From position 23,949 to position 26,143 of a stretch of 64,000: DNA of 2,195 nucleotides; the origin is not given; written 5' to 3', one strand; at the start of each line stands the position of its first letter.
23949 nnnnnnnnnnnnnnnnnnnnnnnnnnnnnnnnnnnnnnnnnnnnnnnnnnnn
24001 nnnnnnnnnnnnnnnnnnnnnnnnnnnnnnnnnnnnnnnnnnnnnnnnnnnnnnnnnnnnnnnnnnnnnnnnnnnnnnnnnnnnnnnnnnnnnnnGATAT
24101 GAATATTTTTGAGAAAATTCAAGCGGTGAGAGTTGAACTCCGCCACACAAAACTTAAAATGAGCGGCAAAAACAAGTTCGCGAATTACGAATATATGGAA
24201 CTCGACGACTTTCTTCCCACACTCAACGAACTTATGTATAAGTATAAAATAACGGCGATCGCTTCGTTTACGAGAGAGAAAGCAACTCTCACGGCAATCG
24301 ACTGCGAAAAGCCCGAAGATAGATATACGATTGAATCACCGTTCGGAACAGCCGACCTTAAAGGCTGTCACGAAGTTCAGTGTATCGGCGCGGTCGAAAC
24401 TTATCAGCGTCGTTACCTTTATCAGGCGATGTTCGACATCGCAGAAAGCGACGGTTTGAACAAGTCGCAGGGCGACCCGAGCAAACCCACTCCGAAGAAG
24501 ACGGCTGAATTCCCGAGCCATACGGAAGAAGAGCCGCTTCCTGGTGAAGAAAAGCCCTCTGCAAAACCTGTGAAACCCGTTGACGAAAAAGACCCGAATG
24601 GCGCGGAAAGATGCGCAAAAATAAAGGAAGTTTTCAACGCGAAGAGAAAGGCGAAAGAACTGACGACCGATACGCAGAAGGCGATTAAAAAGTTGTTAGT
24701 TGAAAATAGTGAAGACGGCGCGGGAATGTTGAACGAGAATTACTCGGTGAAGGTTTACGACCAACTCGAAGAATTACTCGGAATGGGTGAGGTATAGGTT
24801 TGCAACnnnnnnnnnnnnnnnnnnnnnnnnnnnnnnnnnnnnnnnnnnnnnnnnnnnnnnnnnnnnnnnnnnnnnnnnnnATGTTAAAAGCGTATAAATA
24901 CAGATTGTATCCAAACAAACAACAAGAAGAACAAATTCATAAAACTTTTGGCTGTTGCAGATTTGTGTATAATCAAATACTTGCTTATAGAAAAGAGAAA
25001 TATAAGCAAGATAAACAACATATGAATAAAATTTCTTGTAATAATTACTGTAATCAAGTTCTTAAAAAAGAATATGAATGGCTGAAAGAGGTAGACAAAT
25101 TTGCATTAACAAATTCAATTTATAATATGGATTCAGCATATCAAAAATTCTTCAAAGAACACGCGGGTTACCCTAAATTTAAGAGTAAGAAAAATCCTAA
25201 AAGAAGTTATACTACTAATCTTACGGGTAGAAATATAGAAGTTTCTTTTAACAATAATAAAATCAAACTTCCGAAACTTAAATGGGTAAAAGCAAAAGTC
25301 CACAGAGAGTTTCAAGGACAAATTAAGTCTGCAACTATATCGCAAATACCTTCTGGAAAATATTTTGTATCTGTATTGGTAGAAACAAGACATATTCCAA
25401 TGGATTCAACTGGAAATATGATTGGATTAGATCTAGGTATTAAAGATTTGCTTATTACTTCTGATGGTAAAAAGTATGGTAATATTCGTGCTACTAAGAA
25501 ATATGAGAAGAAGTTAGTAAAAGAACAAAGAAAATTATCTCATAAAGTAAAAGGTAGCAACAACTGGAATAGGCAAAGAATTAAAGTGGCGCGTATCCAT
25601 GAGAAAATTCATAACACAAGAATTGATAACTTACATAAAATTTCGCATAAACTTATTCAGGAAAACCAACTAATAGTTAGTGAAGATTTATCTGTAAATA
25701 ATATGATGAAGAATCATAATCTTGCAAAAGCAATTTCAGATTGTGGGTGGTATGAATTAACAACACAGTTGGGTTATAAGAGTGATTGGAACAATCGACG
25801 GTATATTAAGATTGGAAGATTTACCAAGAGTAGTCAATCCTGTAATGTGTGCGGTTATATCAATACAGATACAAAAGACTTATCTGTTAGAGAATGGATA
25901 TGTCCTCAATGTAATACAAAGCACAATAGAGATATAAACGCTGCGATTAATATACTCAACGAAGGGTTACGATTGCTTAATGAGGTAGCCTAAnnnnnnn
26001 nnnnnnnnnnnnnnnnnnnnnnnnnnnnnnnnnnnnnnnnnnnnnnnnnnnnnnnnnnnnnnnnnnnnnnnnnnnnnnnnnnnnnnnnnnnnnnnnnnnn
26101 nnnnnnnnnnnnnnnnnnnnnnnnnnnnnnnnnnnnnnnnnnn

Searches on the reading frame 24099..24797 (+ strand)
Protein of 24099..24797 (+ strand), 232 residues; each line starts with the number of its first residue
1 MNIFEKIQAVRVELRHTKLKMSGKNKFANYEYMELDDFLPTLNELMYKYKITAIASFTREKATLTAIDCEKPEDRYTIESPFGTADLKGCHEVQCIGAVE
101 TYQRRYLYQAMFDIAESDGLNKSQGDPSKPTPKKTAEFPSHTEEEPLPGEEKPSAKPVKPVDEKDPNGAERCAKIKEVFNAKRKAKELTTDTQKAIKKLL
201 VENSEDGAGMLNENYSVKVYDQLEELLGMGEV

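Call 62: search_protein_families(library=pfam, proteins=[window:24099-24797:+], max_evalue=0.001)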
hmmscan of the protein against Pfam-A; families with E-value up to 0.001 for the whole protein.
window:24099-24797:+ (232 aa): 1 family
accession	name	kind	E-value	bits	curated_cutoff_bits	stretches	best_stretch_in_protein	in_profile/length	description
PF04404.17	ERF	-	2.8e-10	40.8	25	1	5-136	3-143/153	ERF superfamily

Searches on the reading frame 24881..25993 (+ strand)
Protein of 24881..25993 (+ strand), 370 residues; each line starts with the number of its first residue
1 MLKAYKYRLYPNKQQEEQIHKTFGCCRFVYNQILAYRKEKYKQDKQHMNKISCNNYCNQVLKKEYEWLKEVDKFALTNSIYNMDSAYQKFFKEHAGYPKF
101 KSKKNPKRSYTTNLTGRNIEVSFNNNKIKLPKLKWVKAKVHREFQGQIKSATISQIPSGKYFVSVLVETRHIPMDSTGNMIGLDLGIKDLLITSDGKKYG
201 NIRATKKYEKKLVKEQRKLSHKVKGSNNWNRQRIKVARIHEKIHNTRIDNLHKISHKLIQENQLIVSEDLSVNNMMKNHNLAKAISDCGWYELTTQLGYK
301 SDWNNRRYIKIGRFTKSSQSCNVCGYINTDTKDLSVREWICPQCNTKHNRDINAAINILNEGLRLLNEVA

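Call 15: search_protein_families(library=phrogs, proteins=[window:24881-25993:+], max_evalue=0.001)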
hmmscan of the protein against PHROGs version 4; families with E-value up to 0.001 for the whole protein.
window:24881-25993:+ (370 aa): 5 families
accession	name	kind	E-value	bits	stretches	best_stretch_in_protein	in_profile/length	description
phrog_506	-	integration and excision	6e-133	444.8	1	1-367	6-369/403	transposase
phrog_13964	-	integration and excision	2.2e-98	329.6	1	1-240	1-237/237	transposase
phrog_12300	-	integration and excision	1.5e-70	238.6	1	122-362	4-241/286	transposase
phrog_17087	-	unknown function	2.1e-44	152.1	1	231-366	2-136/141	-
phrog_25073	-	unknown function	1.7e-14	54.8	1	2-103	4-106/114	-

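Call 45: find_related_loci(query=window:24881-25993:+, collection=genome_contigs, flank=10000)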
Query window:24881-25993:+ (370 aa) in genome_contigs; peptide patterns used: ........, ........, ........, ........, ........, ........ (x = any residue, [..] = any of these).
211 stretches matched a pattern; 172 encode a relative of the query (tblastn E <= 1e-3); the best 80 are kept; 80 distinct loci.
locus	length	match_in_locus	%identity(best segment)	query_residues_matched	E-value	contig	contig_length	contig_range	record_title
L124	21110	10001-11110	77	1-370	0e+0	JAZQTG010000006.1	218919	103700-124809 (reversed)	MAG: Acutalibacteraceae bacterium isolate T1900045192_TC20190188.MAGScoT_cleanbin_000001 SGB_5294_k141_2417417, whole ge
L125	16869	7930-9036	80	1-369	0e+0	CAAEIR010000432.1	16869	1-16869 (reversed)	MAG TPA_asm: uncultured Anaerostipes sp., isolate HGM11971, WGS project CAAEIR010000000 data, contig: ERS473319_7_k99_35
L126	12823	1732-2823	69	1-364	2e-171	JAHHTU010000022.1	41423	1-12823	MAG: Anaerotignum sp. isolate MAG090 MAG090_22, whole genome shotgun sequence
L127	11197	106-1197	70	1-364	3e-170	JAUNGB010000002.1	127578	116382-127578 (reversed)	MAG: Eubacteriales bacterium isolate S26M_St_29 NODE_55_length_127578_cov_34.179591, whole genome shotgun sequence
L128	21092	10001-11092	69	1-364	6e-170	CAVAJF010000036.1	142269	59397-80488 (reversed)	Eggerthellaceae bacterium isolate SRR8978371_cleanbin_000001 genome assembly, contig: Spades_SRR8978371_contig_8, whole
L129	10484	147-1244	69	1-366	5e-170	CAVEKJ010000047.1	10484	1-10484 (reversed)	Prevotella sp. isolate H07607-L1_cleanbin_000039 genome assembly, contig: Spades_H07607-L1_contig_2865, whole genome sho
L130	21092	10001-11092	69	1-364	1e-169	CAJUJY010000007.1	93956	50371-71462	MAG TPA_asm: uncultured Lachnospiraceae bacterium isolate MGBC143594 genome assembly, contig: MGBC143594.7, whole genome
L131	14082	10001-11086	70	1-364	7e-171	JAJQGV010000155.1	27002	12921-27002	MAG: Ruminococcus sp. isolate U.3_5 NODE_163_length_27002_cov_10.533009, whole genome shotgun sequence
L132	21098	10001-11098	69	1-366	4e-169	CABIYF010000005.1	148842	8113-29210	Eubacteriaceae bacterium isolate MGYG-HGUT-00065 genome assembly, contig: .14207_7_32.5, whole genome shotgun sequence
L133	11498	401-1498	68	1-366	2e-168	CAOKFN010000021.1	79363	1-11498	MAG TPA_asm: uncultured bacterium isolate SRR15604618_bin.38_metawrap_v1.3_MAG genome assembly, contig: NODE.427_length_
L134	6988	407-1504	68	1-366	9e-169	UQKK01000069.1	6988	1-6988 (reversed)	uncultured Ruminococcus sp. isolate UMGS362 genome assembly, contig: NODE_2900_length_6988_cov_10.409347, whole genome s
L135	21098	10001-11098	69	1-366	6e-168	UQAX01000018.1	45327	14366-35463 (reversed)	uncultured Blautia sp. isolate UMGS97 genome assembly, contig: NODE_303_length_45327_cov_19.4781, whole genome shotgun s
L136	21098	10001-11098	68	1-366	3e-168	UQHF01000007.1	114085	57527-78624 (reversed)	uncultured Blautia sp. isolate UMGS276 genome assembly, contig: NODE_120_length_114085_cov_29.725669, whole genome shotg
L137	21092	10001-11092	69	1-364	9e-168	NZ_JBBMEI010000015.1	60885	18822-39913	Blautia intestinihominis strain CLA-AA-H95 CLAAAH95_contig_15_length_60885, whole genome shotgun sequence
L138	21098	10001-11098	67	1-366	7e-168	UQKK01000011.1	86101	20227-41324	uncultured Ruminococcus sp. isolate UMGS362 genome assembly, contig: NODE_176_length_86101_cov_9.049462, whole genome sh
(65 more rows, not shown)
